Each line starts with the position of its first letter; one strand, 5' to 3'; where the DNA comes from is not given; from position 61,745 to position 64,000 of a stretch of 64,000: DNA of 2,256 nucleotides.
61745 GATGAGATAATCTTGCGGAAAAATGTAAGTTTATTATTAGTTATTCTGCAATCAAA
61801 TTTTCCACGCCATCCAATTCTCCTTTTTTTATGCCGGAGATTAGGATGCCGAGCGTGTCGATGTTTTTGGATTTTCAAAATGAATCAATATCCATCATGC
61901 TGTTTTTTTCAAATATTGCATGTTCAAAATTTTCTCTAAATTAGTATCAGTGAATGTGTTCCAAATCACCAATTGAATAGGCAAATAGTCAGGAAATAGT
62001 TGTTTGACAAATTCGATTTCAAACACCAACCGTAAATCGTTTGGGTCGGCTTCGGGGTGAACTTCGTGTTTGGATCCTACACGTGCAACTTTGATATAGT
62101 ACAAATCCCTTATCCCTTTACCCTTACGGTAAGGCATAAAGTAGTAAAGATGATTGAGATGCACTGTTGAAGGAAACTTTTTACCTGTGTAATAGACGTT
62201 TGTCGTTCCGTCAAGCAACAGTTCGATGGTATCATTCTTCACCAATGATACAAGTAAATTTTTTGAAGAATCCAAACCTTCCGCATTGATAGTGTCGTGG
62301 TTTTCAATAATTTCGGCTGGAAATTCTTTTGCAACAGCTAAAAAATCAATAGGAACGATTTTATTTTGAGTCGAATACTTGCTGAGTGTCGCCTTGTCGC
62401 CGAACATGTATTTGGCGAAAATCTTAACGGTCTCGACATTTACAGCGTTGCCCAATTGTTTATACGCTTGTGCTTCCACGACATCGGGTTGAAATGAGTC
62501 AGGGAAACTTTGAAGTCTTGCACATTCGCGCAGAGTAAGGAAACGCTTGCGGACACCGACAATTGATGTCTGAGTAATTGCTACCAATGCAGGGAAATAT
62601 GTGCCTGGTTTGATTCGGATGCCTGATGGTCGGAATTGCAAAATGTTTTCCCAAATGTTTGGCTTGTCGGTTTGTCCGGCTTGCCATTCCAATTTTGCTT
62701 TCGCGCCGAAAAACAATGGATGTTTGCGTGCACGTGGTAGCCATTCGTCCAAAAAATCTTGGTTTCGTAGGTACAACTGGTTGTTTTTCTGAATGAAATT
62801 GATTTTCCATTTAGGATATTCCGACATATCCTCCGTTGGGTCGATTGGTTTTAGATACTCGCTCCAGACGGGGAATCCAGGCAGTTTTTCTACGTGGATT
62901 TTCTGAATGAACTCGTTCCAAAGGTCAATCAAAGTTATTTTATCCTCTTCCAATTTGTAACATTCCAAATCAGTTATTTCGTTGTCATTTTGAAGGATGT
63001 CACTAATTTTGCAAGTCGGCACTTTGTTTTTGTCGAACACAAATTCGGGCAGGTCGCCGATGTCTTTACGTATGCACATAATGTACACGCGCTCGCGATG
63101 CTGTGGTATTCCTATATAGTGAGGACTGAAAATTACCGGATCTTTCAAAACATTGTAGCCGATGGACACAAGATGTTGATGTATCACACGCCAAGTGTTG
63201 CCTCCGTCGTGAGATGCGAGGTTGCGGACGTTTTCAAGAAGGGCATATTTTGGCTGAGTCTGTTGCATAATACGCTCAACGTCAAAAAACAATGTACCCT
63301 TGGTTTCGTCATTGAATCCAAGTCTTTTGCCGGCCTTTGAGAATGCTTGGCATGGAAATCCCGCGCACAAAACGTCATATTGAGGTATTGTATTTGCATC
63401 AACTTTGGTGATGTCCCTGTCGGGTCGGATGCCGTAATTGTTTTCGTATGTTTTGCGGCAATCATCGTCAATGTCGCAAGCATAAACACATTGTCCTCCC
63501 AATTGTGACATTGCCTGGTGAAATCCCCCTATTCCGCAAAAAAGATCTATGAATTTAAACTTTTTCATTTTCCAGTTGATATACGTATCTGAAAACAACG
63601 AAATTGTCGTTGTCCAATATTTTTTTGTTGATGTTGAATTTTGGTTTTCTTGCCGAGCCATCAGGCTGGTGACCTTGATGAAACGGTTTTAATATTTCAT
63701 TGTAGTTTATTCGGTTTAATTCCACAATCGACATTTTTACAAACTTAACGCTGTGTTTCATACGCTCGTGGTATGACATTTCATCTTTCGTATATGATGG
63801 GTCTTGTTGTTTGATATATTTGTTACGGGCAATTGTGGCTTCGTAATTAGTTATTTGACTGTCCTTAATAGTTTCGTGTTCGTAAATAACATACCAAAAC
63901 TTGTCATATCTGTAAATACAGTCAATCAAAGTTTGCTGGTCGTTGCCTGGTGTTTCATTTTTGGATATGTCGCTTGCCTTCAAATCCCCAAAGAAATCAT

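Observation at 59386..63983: Candidate modification-linked defence cluster: C5-MTase with a novel C-terminal domain next to an EVE-like/PD-(D/E)xK nuclease fusion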

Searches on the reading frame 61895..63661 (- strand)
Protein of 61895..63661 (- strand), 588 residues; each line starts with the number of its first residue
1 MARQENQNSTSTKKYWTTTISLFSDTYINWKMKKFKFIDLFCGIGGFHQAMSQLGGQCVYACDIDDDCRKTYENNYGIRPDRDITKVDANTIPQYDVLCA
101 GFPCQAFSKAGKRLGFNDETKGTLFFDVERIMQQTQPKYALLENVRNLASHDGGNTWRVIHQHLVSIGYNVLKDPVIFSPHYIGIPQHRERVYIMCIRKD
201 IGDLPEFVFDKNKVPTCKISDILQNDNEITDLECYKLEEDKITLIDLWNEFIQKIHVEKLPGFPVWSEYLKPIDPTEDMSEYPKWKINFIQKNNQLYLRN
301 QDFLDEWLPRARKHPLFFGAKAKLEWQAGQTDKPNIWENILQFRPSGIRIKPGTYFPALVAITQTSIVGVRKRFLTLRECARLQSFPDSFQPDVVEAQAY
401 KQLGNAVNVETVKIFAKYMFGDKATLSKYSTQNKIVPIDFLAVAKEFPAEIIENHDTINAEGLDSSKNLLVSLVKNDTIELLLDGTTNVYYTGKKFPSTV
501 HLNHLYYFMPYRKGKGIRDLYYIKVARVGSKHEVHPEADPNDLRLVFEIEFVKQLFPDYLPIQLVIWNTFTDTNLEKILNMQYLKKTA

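Call 3: search_protein_families(library=pfam, proteins=[window:61895-63661:-], max_evalue=0.1)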
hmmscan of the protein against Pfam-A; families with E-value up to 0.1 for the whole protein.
window:61895-63661:- (588 aa): 2 families
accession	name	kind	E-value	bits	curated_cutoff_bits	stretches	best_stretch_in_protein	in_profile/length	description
PF00145.23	DNA_methylase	-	2.1e-76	257.9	22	1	35-419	1-322/324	C-5 cytosine-specific DNA methylase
PF01728.25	FtsJ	-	0.0087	16.4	24.1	1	31-85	20-76/181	FtsJ-like methyltransferase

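Call 4: search_protein_families(library=padloc, proteins=[window:61895-63661:-], max_evalue=0.1)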
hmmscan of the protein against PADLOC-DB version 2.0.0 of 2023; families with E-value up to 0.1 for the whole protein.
window:61895-63661:- (588 aa): 63 families (the best 25 are shown)
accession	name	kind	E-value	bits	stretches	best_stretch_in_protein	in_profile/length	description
PDLC00034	DruM2|DruM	-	1.7e-108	361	1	33-421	6-427/457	DNA cytosine methylase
PDLC03272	MTase_II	-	1.7e-92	308.7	1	7-421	47-388/407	Type II methyltransferase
PDLC02653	DrmMII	-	2.7e-70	235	2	33-228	3-200/333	DrmMII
PDLC03361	MTase_II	-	1e-68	230.2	2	13-225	65-314/455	Type II methyltransferase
PDLC03220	MTase_II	-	1.7e-67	226.2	2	33-196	10-184/525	Type II methyltransferase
PDLC03217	MTase_II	-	4.1e-58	195.4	2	29-204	379-551/703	Type II methyltransferase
PDLC03378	MTase_II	-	7.6e-58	194.4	1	34-422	2-329/344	Type II methyltransferase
PDLC03242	MTase_II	-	3.5e-52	175.7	2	33-216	99-282/409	Type II methyltransferase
PDLC03234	MTase_II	-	2.9e-47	159.7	2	33-232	3-202/375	Type II methyltransferase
PDLC03716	oMTase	-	2.8e-45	153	2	29-211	32-214/349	orphan methyltransferase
PDLC03733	oMTase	-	4e-41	139.3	2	34-206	90-297/476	orphan methyltransferase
PDLC03286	MTase_II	-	9.8e-41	137.6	1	36-196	2-167/185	Type II methyltransferase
PDLC00027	DruM2|DruM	-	3.7e-40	136.4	2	33-217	10-191/361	DNA cytosine methylase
PDLC03326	MTase_II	-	1e-39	134.9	2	32-206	2-183/412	Type II methyltransferase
PDLC03734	oMTase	-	3.6e-39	133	1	32-213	1-184/444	orphan methyltransferase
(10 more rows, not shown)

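Call 6: search_protein_families(library=ncbifam, proteins=[window:61895-63661:-], max_evalue=0.1)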
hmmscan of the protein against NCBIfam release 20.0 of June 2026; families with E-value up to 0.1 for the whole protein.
window:61895-63661:- (588 aa): 2 families
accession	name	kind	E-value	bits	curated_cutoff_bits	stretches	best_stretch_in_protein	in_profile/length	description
TIGR00675.1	dcm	superfamily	1.5e-75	254.9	100.65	1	37-417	1-327/329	DNA (cytosine-5-)-methyltransferase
NF007772.0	PRK10458.1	subfamily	1.2e-47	162.5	710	3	82-202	157-291/472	DNA cytosine methylase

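Call 7: search_protein_families(library=phrogs, proteins=[window:61895-63661:-], max_evalue=0.1)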
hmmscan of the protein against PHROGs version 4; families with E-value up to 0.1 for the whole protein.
window:61895-63661:- (588 aa): 13 families
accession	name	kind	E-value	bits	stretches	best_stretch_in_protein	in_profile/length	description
phrog_116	-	other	1.3e-79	269.4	1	26-420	199-490/779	DNA methyltransferase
phrog_363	-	other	8.1e-51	174.1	1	32-418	51-311/327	DNA methyltransferase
phrog_5999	-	other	1.4e-19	71.1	1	35-126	3-101/109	DNA methyltransferase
phrog_16427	-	other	4.4e-09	37.4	1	367-423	110-172/235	DNA methyltransferase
phrog_17284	-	unknown function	4.7e-08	33.6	1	369-422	156-213/245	-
phrog_16528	-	other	1.1e-07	32.7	1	368-415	168-213/236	DNA methyltransferase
phrog_36001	-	unknown function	1.2e-07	31.3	1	123-211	489-575/715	-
phrog_29583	-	other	2.8e-05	24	1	94-150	78-133/468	DNA methyltransferase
phrog_26324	-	other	0.00021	22.4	1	369-417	144-201/210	DNA methyltransferase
phrog_864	-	DNA, RNA and nucleotide metabolism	0.00034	20.2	1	73-157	679-757/1064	DNA primase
phrog_757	-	other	0.0007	19.8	1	30-146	10-113/247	DNA methyltransferase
phrog_23910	-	unknown function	0.0013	19.8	1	372-420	42-95/99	-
phrog_13621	-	unknown function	0.0018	19.2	1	365-417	47-106/121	-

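Call 35: find_related_loci(query=window:61895-63571:-, collection=metagenome_contigs, flank=6000)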
Query window:61895-63571:- (558 aa) in metagenome_contigs; peptide patterns used: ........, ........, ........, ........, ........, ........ (x = any residue, [..] = any of these).
239 stretches matched a pattern; 23 encode a relative of the query (tblastn E <= 1e-3); 23 distinct loci.
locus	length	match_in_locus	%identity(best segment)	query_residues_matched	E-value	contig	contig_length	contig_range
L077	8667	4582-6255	99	1-558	0e+0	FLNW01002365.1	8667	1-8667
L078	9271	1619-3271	91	8-558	0e+0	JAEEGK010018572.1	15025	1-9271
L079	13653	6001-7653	84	2-552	0e+0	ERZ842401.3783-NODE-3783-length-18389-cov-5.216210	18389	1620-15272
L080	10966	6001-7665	83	2-556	0e+0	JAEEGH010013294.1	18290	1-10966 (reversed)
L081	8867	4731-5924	70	1-398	0e+0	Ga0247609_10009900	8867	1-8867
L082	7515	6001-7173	70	1-391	0e+0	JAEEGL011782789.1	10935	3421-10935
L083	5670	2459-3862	60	1-463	0e+0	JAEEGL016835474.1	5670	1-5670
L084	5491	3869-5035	70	2-390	0e+0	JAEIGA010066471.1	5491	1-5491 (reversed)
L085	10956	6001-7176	67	1-392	0e+0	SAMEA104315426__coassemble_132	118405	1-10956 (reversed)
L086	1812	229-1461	60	1-424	0e+0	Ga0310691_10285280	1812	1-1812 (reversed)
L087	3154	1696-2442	81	304-552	1e-141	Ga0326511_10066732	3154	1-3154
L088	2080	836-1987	51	1-390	1e-130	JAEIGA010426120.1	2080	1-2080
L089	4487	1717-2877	50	1-390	2e-121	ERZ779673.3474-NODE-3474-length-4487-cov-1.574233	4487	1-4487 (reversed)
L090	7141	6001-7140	51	1-383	1e-118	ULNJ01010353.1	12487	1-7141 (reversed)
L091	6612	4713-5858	50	1-390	1e-117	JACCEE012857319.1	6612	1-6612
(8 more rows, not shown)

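Call 40: search_protein_families(library=pfam, proteins=[L077:3360-4598:+, L077:6436-7392:+, L077:7504-8433:-, L077:2340-3023:+, L077:338-1309:+, L077:1315-2319:-], max_evalue=0.01)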
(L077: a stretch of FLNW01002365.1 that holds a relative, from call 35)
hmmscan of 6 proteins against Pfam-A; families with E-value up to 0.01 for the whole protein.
L077:3360-4598:+ (412 aa): 1 family
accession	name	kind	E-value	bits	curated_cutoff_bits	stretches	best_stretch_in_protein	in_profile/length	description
PF20296.3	MTaX1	-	4.9e-22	79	25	1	64-172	4-111/111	Methylase-associated X1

L077:6436-7392:+ (318 aa): 1 family
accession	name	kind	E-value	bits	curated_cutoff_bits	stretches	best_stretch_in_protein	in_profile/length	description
PF05066.19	HARE-HTH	-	9.1e-14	52.1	25.9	1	6-72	2-62/71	HB1, ASXL, restriction endonuclease HTH domain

L077:7504-8433:- (309 aa): 1 family
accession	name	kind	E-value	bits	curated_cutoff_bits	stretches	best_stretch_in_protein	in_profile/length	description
PF00156.33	Pribosyltran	-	0.00036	20.3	26.3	1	256-286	83-113/158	Phosphoribosyl transferase domain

L077:2340-3023:+ (227 aa): 2 families
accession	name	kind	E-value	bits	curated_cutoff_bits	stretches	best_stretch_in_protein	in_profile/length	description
PF02368.24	Big_2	-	1.5e-05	25.3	22.8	1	37-96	19-78/79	Bacterial Ig-like domain (group 2)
PF22359.2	Big-like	-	0.008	16.8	27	0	53-98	2-47/48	Bacterial Ig-like domain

L077:338-1309:+ (323 aa): 2 families
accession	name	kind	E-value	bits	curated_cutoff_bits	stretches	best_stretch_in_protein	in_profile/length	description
PF13310.11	Virulence_RhuM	-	2.9e-21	76.4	33.7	1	71-130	15-74/252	Virulence protein RhuM family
PF02661.23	Fic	-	2e-11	45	24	1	204-273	16-93/93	Fic/DOC family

L077:1315-2319:- (334 aa): 2 families
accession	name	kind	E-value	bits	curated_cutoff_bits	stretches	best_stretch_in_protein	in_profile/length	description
PF13280.12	WYL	-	3.6e-10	40.1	21.8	1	154-221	2-70/70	WYL domain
PF25583.1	WCX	-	0.0014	19.3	23.9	1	252-326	2-73/76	WCX domain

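Call 59: search_dna_similar(query=L077:3360-4598:+, collection=plasmids, mode=protein, max_rows=12)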
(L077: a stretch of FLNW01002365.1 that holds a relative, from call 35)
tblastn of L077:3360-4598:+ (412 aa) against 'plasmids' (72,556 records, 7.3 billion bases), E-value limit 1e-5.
No match.

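Call 60: search_protein_families(library=ncbifam, proteins=[L077:3360-4598:+, L077:6436-7392:+], max_evalue=0.01)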
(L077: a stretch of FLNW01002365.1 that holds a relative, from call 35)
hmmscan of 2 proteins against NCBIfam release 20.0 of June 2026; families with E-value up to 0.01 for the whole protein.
L077:3360-4598:+ (412 aa): 0 families

L077:6436-7392:+ (318 aa): 0 families

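Call 90: search_protein_families(library=padloc, proteins=[L077:6436-7392:+], max_evalue=0.001)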
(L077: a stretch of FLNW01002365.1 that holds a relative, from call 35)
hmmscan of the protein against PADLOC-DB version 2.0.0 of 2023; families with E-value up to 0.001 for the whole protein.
L077:6436-7392:+ (318 aa): 0 families

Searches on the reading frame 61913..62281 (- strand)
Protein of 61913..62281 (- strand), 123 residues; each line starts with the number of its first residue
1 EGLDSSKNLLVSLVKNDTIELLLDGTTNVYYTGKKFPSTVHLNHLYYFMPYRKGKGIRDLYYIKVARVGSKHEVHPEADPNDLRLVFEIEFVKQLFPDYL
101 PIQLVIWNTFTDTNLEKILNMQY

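Call 86: find_homologous_proteins(query=A4, max_evalue=0.01)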
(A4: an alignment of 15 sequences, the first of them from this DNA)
Query A4 (15 sequences) (123 aa, profile of the alignment): 1071 proteins with E <= 0.01 among 1966 candidates; the best 120 are listed.
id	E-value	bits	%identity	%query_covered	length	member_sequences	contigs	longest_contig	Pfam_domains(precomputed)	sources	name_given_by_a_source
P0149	7.3e-63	228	75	97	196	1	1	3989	PF00145.24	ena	-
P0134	8.8e-63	228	79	98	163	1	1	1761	-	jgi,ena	jgi:hypothetical protein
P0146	1.6e-62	227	74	99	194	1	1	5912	PF00145.24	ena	-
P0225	1.9e-62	226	70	95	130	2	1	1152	-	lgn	-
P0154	2.5e-62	226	73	97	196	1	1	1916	PF00145.24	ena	-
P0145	3.7e-62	225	75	97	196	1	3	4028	PF00145.24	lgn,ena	-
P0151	4.2e-62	225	73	98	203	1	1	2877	PF00145.24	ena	-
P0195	4.4e-62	225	73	97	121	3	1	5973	-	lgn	-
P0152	4.6e-62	225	72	98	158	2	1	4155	-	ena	-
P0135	4.8e-62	225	87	96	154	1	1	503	-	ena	-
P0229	5.2e-62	225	70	95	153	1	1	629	-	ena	-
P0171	5.6e-62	225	73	98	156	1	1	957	-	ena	-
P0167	6.0e-62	225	71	97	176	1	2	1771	-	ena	-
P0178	6.6e-62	225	72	97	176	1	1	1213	-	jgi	jgi:hypothetical protein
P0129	7.1e-62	225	88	98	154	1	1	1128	-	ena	-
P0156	9.2e-62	224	72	98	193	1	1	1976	PF00145.24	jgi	jgi:hypothetical protein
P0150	1.0e-61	224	73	97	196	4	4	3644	PF00145.24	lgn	-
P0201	1.2e-61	224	66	96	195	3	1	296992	PF00145.24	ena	-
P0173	4.6e-61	222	74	95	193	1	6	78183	PF00145.24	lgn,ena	-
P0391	1.3e-60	221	65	95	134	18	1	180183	-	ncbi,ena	-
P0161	2.4e-60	220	71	97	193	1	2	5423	PF00145.24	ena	-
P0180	3.2e-60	219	73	95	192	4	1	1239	PF00145.24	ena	-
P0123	6.2e-60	218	86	98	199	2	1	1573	PF00145.24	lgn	-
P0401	1.1e-59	218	67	95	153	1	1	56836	-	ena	-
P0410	3.4e-59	216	65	96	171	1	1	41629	-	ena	-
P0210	4.4e-58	212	70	96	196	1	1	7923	PF00145.24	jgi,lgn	jgi:hypothetical protein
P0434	1.5e-57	211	67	95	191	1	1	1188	PF00145.24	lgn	-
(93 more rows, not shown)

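Call 87: find_encoding_contigs(protein=P0391, flank=4000, max_places=2)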
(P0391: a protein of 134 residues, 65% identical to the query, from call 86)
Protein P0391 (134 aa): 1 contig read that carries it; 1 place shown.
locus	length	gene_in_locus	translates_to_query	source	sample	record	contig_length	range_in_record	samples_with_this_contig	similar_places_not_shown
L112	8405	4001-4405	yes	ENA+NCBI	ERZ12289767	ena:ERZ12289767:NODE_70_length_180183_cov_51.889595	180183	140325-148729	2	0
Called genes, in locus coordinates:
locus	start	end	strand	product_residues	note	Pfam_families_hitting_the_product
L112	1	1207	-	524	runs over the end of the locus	PF03415:Peptidase_C11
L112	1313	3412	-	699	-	PF07715:Plug, PF00593:TonB_dep_Rec_b-barrel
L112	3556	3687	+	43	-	-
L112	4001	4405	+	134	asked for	-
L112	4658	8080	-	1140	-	PF01095:Pectinesterase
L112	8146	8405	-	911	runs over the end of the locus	PF00933:Glyco_hydro_3, PF01915:Glyco_hydro_3_C, PF03422:CBM_6, PF14310:Fn3-like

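Call 88: find_encoding_contigs(protein=P0401, flank=4000, max_places=2)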
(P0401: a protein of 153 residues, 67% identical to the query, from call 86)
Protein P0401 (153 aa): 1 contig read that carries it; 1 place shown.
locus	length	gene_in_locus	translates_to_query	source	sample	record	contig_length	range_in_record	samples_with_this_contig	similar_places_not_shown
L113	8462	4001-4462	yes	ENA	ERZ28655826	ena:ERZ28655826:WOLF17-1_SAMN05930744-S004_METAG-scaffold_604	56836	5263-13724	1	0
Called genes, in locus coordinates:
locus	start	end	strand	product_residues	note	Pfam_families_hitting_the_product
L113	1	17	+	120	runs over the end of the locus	PF01381:HTH_3 (weak), PF13443:HTH_26 (weak)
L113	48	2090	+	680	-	PF04313:HSDR_N (faint)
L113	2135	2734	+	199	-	PF10543:ORF6N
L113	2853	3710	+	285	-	PF14267:DUF4357 (weak)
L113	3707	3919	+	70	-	-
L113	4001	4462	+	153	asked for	-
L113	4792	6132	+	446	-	PF13749:HATPase_c_4, PF13412:HTH_24 (weak)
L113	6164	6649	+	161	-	-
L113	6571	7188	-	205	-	-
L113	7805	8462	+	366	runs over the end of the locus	PF00483:NTP_transferase, PF12804:NTP_transf_3 (weak)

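Call 89: find_encoding_contigs(protein=P0410, flank=4000, max_places=2)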
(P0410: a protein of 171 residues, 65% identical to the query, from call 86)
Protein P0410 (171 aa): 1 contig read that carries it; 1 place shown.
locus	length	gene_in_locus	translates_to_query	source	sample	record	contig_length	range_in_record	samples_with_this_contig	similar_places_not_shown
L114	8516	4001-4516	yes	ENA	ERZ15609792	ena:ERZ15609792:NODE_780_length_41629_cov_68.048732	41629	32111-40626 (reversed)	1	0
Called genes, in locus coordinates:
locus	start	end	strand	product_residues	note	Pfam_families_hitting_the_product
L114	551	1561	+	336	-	PF00145:DNA_methylase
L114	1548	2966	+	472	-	PF11564:BpuJI_N, PF13020:NOV_C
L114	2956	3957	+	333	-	PF00145:DNA_methylase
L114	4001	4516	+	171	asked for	-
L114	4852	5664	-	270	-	PF00106:adh_short, PF08659:KR (weak), PF13561:adh_short_C2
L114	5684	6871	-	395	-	PF03786:UxuA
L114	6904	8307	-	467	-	PF02614:UxaC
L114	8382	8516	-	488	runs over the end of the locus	PF00083:Sugar_tr, PF07690:MFS_1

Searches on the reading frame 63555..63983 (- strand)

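Call 3: search_protein_families(library=pfam, proteins=[window:63555-63983:-], max_evalue=0.1)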
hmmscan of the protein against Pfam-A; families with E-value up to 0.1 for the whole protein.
window:63555-63983:- (142 aa): 0 families

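Call 4: search_protein_families(library=padloc, proteins=[window:63555-63983:-], max_evalue=0.1)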
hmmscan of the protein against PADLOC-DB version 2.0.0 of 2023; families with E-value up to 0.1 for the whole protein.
window:63555-63983:- (142 aa): 1 family
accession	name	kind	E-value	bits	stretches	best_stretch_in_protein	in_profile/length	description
PDLC03409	REase_II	-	1.7e-28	97.5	1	1-132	266-396/408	Type II restriction enzyme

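Call 6: search_protein_families(library=ncbifam, proteins=[window:63555-63983:-], max_evalue=0.1)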
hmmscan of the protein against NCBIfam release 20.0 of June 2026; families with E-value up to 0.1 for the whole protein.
window:63555-63983:- (142 aa): 0 families

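Call 7: search_protein_families(library=phrogs, proteins=[window:63555-63983:-], max_evalue=0.1)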
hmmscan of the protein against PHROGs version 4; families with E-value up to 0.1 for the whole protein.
window:63555-63983:- (142 aa): 0 families
